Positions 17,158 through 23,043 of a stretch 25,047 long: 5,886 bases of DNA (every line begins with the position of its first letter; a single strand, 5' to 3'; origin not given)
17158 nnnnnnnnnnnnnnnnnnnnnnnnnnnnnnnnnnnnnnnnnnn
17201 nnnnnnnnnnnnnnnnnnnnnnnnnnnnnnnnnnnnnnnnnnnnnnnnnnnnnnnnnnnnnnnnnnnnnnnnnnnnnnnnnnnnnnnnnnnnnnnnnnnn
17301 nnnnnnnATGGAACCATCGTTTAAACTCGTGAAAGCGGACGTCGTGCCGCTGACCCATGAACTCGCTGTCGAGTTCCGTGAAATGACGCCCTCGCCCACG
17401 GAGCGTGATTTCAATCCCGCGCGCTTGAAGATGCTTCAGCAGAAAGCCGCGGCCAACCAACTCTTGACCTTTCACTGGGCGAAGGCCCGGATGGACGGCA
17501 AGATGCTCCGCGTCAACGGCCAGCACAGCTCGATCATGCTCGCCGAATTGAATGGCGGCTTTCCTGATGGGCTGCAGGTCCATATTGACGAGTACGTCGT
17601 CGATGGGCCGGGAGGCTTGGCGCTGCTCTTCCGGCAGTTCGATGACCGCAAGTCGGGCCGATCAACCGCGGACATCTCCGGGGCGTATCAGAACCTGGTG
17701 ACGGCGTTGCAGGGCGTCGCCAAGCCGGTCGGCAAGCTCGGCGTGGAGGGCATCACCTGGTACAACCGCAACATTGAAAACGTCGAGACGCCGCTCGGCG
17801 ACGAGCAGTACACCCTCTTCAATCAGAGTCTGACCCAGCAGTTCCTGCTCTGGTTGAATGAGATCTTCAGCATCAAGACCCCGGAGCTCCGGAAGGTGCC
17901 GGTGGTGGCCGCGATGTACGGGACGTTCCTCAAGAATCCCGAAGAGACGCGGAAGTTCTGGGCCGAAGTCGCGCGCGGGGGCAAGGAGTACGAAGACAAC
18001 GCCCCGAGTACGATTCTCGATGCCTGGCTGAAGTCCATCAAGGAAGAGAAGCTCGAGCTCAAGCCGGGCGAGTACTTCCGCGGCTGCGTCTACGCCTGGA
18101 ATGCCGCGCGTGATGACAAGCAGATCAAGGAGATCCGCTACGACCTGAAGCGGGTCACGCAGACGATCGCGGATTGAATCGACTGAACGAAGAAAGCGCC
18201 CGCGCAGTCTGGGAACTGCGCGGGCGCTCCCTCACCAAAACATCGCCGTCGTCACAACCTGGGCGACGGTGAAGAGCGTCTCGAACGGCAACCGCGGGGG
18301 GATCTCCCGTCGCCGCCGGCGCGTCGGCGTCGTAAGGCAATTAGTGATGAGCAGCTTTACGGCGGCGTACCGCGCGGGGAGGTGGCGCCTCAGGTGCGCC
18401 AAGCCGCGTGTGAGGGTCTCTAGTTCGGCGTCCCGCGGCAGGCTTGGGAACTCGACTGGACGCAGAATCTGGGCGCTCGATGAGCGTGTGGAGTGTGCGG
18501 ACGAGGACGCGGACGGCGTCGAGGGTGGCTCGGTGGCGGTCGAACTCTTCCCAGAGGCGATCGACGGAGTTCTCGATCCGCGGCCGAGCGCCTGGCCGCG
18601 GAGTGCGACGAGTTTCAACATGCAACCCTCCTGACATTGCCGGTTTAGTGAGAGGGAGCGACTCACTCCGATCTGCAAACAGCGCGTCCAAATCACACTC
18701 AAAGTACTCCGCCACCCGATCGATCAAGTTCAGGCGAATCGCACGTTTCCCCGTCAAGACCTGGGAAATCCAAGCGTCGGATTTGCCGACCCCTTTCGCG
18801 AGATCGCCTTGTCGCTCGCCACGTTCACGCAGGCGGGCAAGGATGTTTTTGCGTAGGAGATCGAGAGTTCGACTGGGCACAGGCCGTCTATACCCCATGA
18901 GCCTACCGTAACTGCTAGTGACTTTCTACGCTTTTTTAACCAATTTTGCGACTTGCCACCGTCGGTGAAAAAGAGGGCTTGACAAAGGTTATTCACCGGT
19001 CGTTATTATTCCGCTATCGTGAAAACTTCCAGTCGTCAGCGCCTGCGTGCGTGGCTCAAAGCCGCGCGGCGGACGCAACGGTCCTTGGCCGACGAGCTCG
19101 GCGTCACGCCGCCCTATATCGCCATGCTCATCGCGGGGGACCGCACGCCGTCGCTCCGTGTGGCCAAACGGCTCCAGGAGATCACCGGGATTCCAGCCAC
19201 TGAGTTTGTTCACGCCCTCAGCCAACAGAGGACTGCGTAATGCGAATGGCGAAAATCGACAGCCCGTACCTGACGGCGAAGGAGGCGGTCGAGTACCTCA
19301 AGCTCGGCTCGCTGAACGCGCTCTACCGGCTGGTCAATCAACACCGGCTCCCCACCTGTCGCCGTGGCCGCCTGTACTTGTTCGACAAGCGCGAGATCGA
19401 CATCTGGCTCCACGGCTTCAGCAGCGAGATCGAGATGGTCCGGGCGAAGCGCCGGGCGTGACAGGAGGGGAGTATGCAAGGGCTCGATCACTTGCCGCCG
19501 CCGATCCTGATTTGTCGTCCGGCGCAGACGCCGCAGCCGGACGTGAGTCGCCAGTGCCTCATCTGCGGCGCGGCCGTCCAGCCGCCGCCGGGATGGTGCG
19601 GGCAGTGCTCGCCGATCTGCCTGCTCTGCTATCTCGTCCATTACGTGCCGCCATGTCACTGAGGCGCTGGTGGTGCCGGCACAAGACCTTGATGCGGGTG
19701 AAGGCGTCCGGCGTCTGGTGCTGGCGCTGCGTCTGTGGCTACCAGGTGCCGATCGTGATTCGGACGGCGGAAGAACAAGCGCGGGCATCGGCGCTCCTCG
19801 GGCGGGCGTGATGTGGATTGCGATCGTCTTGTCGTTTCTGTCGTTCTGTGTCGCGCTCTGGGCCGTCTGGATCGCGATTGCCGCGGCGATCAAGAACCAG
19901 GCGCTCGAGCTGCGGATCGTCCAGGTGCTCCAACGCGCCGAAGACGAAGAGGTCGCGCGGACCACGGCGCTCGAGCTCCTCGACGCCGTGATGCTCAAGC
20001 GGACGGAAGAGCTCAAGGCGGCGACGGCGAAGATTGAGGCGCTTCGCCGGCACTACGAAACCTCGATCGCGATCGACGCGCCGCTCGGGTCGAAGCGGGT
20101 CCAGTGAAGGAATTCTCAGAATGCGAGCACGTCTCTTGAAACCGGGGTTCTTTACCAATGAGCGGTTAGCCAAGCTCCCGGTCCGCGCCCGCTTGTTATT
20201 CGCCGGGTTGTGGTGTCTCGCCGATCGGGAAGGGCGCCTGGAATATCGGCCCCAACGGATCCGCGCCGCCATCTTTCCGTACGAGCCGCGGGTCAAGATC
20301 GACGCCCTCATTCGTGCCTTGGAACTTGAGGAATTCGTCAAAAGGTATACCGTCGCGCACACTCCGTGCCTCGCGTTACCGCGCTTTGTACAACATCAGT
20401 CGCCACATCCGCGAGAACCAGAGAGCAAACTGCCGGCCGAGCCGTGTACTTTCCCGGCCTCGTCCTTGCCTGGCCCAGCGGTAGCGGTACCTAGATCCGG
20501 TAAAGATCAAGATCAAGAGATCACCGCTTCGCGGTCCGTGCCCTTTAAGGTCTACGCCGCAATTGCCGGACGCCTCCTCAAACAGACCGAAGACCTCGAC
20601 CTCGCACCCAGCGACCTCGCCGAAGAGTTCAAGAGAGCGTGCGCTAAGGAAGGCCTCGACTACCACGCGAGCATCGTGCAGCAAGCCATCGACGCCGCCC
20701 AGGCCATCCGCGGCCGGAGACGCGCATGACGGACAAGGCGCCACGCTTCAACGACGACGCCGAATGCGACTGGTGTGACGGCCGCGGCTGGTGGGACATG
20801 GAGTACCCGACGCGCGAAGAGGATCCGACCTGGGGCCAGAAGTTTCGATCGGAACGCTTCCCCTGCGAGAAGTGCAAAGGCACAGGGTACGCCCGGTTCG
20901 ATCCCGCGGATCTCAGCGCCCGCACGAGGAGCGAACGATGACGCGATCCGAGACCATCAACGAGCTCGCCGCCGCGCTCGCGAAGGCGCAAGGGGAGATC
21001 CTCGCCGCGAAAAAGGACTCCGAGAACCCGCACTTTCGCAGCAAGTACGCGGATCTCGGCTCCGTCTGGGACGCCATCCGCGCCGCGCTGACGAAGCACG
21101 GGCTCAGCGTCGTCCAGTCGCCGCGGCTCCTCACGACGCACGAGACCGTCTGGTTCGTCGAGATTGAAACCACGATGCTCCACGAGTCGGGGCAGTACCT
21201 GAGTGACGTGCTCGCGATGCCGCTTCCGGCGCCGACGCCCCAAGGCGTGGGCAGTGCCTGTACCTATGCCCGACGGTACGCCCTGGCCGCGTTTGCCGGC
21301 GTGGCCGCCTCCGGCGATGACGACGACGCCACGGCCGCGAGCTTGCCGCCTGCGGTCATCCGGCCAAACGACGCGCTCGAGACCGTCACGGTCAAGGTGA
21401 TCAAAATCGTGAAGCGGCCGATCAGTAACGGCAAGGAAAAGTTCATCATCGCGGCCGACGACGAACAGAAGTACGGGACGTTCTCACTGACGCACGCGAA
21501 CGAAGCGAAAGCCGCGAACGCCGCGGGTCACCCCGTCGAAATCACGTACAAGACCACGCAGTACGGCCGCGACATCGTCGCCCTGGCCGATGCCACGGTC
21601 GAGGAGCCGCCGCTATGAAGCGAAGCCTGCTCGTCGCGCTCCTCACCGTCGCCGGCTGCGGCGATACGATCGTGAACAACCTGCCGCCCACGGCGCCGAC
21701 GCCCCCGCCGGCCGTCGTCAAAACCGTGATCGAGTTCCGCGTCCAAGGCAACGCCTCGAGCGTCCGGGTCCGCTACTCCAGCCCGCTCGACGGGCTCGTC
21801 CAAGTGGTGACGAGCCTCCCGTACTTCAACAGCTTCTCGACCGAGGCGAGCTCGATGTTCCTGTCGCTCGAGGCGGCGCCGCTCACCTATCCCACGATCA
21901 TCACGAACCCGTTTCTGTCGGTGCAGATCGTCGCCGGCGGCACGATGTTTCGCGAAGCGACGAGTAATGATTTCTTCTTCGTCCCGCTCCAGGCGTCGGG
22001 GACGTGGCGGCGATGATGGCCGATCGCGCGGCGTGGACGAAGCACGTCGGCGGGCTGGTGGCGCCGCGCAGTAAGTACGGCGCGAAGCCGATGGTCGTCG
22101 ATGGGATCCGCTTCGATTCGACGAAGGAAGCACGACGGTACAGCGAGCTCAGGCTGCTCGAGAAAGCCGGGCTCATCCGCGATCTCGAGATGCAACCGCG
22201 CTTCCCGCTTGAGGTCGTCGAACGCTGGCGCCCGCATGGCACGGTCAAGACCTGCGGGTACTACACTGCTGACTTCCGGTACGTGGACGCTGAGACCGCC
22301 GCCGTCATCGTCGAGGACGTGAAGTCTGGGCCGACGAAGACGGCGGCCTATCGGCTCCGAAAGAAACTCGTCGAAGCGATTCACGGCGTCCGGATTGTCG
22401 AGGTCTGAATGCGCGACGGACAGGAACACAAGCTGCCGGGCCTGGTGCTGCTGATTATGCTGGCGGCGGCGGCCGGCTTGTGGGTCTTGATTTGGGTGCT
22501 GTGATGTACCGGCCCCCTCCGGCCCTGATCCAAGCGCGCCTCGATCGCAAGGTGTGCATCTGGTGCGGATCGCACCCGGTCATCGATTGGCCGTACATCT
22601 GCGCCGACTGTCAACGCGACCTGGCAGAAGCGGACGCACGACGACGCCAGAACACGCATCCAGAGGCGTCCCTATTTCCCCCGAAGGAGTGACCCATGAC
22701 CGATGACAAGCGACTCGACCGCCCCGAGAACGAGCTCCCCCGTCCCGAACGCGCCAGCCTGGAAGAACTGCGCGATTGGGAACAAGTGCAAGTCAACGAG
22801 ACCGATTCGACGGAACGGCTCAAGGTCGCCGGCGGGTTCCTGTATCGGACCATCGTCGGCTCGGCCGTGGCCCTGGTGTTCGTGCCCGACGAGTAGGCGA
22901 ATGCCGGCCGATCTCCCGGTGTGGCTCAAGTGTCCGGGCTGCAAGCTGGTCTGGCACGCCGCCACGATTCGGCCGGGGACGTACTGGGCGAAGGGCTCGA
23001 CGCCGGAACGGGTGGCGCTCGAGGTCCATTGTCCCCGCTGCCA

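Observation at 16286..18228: Low-GC three-gene cassette (RHH + double-HTH protein + ParB/Srx-like GQH protein) between the integrase operon and the repressor: candidate undescribed prophage accessory or defence module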

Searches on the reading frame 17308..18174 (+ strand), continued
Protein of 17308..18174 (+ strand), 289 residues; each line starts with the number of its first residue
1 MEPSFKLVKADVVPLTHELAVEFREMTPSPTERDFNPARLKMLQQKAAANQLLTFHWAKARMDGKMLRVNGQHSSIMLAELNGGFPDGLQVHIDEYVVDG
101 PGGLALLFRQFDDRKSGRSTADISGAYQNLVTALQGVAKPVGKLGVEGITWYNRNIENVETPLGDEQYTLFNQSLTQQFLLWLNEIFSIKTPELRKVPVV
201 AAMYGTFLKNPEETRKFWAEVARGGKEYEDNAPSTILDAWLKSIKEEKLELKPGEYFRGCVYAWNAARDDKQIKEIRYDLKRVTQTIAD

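Call 93: find_homologous_proteins(query=L001:5895-6782:+, max_evalue=0.00001)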
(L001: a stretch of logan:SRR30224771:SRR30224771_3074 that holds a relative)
Query L001:5895-6782:+ (296 aa): 288 proteins with E <= 0.00001 among 8000 candidates; the best 120 are listed.
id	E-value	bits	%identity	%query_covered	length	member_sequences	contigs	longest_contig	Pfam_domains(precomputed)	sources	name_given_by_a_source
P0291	6.0e-196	667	100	100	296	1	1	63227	PF20188.5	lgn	-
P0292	4.6e-131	454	73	94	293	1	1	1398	PF20188.5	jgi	-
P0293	6.7e-124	431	74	88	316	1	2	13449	PF20188.5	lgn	-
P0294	4.9e-120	418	74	85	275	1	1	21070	PF20188.5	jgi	jgi:hypothetical protein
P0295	1.6e-116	407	72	85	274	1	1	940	PF20188.5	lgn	-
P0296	2.1e-114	400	71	85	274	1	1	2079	PF20188.5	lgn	-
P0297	7.6e-109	381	66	85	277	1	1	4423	PF20188.5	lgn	-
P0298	8.8e-106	371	65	85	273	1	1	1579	PF20188.5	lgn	-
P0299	1.7e-105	371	63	85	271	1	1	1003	PF20188.5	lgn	-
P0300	2.6e-105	370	64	86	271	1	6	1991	PF20188.5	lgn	-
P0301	4.8e-104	366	62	86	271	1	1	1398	PF20188.5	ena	-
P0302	9.0e-104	365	64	85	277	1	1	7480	PF20188.5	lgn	-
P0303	1.1e-103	365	62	85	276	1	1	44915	PF20188.5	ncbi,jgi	jgi:hypothetical protein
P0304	1.8e-103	364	63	85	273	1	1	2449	PF20188.5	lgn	-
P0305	4.9e-103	362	63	85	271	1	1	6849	PF20188.5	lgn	-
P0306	5.2e-103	362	63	85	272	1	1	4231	PF20188.5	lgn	-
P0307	6.3e-103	362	65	86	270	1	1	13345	PF20188.5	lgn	-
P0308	1.3e-102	361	64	85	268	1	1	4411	PF20188.5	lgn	-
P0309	2.6e-102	360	61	87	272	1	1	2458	PF20188.5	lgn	-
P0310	2.7e-102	360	62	85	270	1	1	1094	PF20188.5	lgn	-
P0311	4.3e-102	359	63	85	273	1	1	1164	PF20188.5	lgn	-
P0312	4.8e-102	359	63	85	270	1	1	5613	PF20188.5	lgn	-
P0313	6.6e-102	359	63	85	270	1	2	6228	PF20188.5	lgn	-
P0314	1.6e-101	357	63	85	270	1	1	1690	PF20188.5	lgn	-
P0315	2.9e-101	357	62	85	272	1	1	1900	PF20188.5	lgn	-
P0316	3.0e-101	357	64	85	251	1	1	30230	PF20188.5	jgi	jgi:hypothetical protein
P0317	3.0e-101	357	63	85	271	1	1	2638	PF20188.5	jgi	jgi:hypothetical protein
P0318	3.1e-101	357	63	85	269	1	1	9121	PF20188.5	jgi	jgi:uncharacterized protein DUF6551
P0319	5.4e-101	356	62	85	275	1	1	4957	PF20188.5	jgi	jgi:hypothetical protein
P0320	6.5e-101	355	63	85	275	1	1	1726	PF20188.5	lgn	-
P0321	7.7e-101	355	62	85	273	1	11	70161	PF20188.5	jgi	jgi:hypothetical protein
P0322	1.6e-100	354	62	85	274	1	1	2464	PF20188.5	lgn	-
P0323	2.1e-100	354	62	85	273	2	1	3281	PF20188.5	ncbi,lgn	-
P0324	2.9e-100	353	63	85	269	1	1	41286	PF20188.5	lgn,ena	-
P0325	3.3e-100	353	62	85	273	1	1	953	PF20188.5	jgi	jgi:hypothetical protein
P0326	3.4e-100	353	63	85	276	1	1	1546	PF20188.5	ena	-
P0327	4.7e-100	353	60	85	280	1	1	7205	PF20188.5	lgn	-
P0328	4.9e-100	353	62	85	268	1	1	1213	PF20188.5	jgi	jgi:hypothetical protein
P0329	7.3e-100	352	63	85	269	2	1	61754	PF20188.5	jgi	jgi:hypothetical protein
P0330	7.4e-100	352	61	85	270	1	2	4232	PF20188.5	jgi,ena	-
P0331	7.6e-100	352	62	86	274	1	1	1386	PF20188.5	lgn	-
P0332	7.8e-100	352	65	85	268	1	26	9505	PF20188.5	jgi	jgi:hypothetical protein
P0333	1.1e-99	351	63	86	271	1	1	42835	PF20188.5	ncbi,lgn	-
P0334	1.3e-99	351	63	85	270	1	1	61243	PF20188.5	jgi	jgi:hypothetical protein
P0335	1.4e-99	351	62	87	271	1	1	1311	PF20188.5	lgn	-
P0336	1.4e-99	351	65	85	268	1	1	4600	PF20188.5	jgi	jgi:hypothetical protein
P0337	1.8e-99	351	62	85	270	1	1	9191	PF20188.5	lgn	-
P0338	2.4e-99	350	64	85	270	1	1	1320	PF20188.5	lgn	-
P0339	3.2e-99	350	61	85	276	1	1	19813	PF20188.5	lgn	-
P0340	3.5e-99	350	63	85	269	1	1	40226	PF20188.5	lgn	-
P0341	3.6e-99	350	63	86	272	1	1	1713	PF20188.5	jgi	jgi:hypothetical protein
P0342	3.9e-99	350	63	85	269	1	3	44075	PF20188.5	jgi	jgi:hypothetical protein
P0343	4.0e-99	350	60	85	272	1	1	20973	PF20188.5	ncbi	-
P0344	4.5e-99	349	62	85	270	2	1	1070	PF20188.5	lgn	-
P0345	5.1e-99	349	64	85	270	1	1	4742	PF20188.5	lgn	-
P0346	5.2e-99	349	61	87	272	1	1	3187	PF20188.5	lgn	-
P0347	6.0e-99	349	62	85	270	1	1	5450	PF20188.5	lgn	-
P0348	9.2e-99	348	61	87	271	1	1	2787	PF20188.5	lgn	-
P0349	1.4e-98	348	63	85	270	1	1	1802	PF20188.5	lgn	-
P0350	1.7e-98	347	60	85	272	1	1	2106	PF20188.5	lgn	-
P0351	2.0e-98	347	61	85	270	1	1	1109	PF20188.5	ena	-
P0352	2.6e-98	347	58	85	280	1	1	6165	PF20188.5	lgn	-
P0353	2.9e-98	347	61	85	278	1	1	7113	PF20188.5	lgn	-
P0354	3.9e-98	346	62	85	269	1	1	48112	PF20188.5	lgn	-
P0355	4.1e-98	346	61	86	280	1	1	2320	PF20188.5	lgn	-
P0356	4.3e-98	346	60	85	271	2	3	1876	PF20188.5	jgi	jgi:hypothetical protein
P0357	6.1e-98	346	60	84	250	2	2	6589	PF20188.5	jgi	jgi:hypothetical protein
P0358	6.8e-98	346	61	85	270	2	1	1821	PF20188.5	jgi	jgi:hypothetical protein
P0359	8.3e-98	345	63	85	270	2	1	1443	PF20188.5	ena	-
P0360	1.1e-97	345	60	85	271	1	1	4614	PF20188.5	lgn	-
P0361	1.4e-97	345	62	85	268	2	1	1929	PF20188.5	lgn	-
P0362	1.5e-97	344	63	85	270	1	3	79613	PF20188.5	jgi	jgi:hypothetical protein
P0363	1.5e-97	344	60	85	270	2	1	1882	PF20188.5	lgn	-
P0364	1.5e-97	344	61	86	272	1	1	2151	PF20188.5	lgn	-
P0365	2.7e-97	344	62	85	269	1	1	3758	PF20188.5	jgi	jgi:hypothetical protein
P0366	2.8e-97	344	59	85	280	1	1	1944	PF20188.5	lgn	-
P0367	2.9e-97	343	59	85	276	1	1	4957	PF20188.5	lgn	-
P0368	3.1e-97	343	62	85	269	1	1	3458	PF20188.5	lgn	-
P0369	3.5e-97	343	61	86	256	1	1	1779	PF20188.5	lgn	-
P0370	4.1e-97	343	61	85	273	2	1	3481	PF20188.5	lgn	-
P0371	5.3e-97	343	60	85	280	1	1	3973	PF20188.5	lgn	-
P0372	6.1e-97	342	60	85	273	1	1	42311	PF20188.5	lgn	-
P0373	6.5e-97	342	60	86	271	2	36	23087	PF20188.5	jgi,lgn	-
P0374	7.1e-97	342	59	84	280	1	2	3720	PF20188.5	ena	-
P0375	7.3e-97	342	60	86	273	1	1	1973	PF20188.5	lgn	-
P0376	8.3e-97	342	60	86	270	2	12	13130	PF20188.5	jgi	jgi:hypothetical protein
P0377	8.8e-97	342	62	85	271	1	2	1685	PF20188.5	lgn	-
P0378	8.9e-97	342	60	85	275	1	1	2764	PF20188.5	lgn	-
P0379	9.4e-97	342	61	85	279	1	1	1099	PF20188.5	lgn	-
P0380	1.4e-96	341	61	87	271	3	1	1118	PF20188.5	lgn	-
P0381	1.5e-96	341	61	85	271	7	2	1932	PF20188.5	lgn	-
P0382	1.7e-96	341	61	85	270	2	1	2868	PF20188.5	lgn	-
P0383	1.8e-96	341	59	87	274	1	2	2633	PF20188.5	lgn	-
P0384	2.1e-96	341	61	85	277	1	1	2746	PF20188.5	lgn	-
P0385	2.6e-96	340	60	87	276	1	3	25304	PF20188.5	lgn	-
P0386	2.8e-96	340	61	85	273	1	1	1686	PF20188.5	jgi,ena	-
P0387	3.0e-96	340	61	85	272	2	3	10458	PF20188.5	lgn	-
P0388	3.1e-96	340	61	87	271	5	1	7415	PF20188.5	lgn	-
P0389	3.7e-96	340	61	85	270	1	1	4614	PF20188.5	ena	-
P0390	3.8e-96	340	59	88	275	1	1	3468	PF20188.5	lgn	-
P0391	4.5e-96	340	61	85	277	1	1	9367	PF20188.5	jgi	jgi:hypothetical protein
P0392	5.3e-96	339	59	86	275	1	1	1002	PF20188.5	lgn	-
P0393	5.5e-96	339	61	85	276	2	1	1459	PF20188.5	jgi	jgi:hypothetical protein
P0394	5.9e-96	339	58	85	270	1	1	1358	PF20188.5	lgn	-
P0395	6.9e-96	339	60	85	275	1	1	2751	PF20188.5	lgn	-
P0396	8.3e-96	339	60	85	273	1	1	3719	PF20188.5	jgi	jgi:hypothetical protein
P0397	9.2e-96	339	59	86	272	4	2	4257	PF20188.5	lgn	-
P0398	9.7e-96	338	60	85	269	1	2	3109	PF20188.5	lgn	-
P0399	1.2e-95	338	58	85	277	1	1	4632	PF20188.5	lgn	-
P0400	1.2e-95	338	62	85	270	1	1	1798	PF20188.5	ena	-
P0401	1.4e-95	338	60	85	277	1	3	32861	PF20188.5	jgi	jgi:hypothetical protein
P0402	1.5e-95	338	61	85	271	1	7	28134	PF20188.5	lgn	-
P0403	2.0e-95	337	58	85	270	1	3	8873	PF20188.5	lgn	-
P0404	2.2e-95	337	61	85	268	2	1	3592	PF20188.5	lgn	-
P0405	2.3e-95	337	60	84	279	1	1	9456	PF20188.5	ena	-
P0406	2.6e-95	337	59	85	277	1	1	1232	PF20188.5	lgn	-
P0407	2.6e-95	337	59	86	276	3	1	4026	PF20188.5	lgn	-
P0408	2.7e-95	337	60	85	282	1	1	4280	PF20188.5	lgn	-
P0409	3.1e-95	337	59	87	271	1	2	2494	PF20188.5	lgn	-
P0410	3.6e-95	337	61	85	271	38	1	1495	PF20188.5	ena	-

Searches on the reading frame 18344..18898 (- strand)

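Call 20: search_protein_families(library=pfam, proteins=[window:18344-18898:-], max_evalue=0.01)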
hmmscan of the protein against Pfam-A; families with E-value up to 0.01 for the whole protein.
window:18344-18898:- (185 aa): 3 families
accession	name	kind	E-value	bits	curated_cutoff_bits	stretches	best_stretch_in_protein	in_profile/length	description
PF13560.12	HTH_31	-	1.6e-05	25.6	27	1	20-71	6-59/64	Helix-turn-helix domain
PF01381.28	HTH_3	-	3.1e-05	24.4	23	1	24-73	5-55/55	Helix-turn-helix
PF13443.12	HTH_26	-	0.00084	20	22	1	20-72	3-56/63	Cro/C1-type HTH DNA-binding domain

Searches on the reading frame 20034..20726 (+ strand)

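Call 73: search_protein_families(library=phrogs, proteins=[window:20034-20726:+], max_evalue=0.001)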
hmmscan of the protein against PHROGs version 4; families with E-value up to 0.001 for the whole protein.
window:20034-20726:+ (231 aa): 8 families
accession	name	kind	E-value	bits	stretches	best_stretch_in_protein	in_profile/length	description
phrog_16167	-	DNA, RNA and nucleotide metabolism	6.1e-36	125.7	1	30-135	2-106/315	replication initiation protein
phrog_12556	-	DNA, RNA and nucleotide metabolism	1.2e-27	98.3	1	31-135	3-106/347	replication initiation protein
phrog_17247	-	unknown function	1.8e-26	94.1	1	31-138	3-108/295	-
phrog_1408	-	DNA, RNA and nucleotide metabolism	5e-15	56.8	1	30-139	2-114/302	replication initiation protein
phrog_2149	-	DNA, RNA and nucleotide metabolism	2.7e-14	54.7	1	30-147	1-126/289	replication initiation protein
phrog_8130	-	unknown function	3.5e-11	43.8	1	26-106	7-87/434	-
phrog_5810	-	DNA, RNA and nucleotide metabolism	9.9e-11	42.7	1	29-138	1-115/268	replication initiation protein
phrog_5718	-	DNA, RNA and nucleotide metabolism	4.1e-06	27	1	31-87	3-59/394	HNH endonuclease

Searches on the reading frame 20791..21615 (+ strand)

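Call 20: search_protein_families(library=pfam, proteins=[window:20791-21615:+], max_evalue=0.01)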
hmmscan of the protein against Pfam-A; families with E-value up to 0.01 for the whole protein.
window:20791-21615:+ (275 aa): 1 family
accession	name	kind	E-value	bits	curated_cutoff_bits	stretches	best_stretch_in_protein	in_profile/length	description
PF04404.17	ERF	-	1.6e-24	87.1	25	1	60-184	2-130/153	ERF superfamily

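Call 73: search_protein_families(library=phrogs, proteins=[window:20791-21615:+], max_evalue=0.001)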
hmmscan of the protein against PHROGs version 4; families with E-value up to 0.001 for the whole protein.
window:20791-21615:+ (275 aa): 4 families
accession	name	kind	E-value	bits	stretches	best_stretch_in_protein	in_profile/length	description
phrog_155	-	DNA, RNA and nucleotide metabolism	5.4e-39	135.6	1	48-239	57-257/308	Erf-like ssDNA annealing protein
phrog_2324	-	DNA, RNA and nucleotide metabolism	8.7e-37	127.6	1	50-186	2-135/193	Erf-like ssDNA annealing protein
phrog_34817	-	unknown function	3.9e-17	63.5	1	50-179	3-134/291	-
phrog_10003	-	other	2.6e-12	47.8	1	72-202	58-191/297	recombinase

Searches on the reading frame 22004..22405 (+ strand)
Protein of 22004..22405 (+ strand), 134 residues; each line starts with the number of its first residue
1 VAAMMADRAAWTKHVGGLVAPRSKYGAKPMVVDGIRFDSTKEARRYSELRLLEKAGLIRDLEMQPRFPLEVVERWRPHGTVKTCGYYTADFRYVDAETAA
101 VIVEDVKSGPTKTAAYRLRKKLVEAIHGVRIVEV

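Call 73: search_protein_families(library=phrogs, proteins=[window:22004-22405:+], max_evalue=0.001)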
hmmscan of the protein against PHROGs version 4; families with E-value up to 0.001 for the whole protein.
window:22004-22405:+ (134 aa): 2 families
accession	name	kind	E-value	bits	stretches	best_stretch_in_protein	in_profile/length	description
phrog_190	-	DNA, RNA and nucleotide metabolism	2.9e-33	116.6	1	20-134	173-281/338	Holliday junction resolvase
phrog_32087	-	unknown function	4.9e-12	47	1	86-134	18-67/67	-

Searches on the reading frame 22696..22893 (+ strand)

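Call 73: search_protein_families(library=phrogs, proteins=[window:22696-22893:+], max_evalue=0.001)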
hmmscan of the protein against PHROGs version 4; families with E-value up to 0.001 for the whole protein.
window:22696-22893:+ (66 aa): 1 family
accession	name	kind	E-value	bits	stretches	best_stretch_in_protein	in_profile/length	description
phrog_14288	-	unknown function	2.7e-06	27.9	1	27-65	6-48/59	-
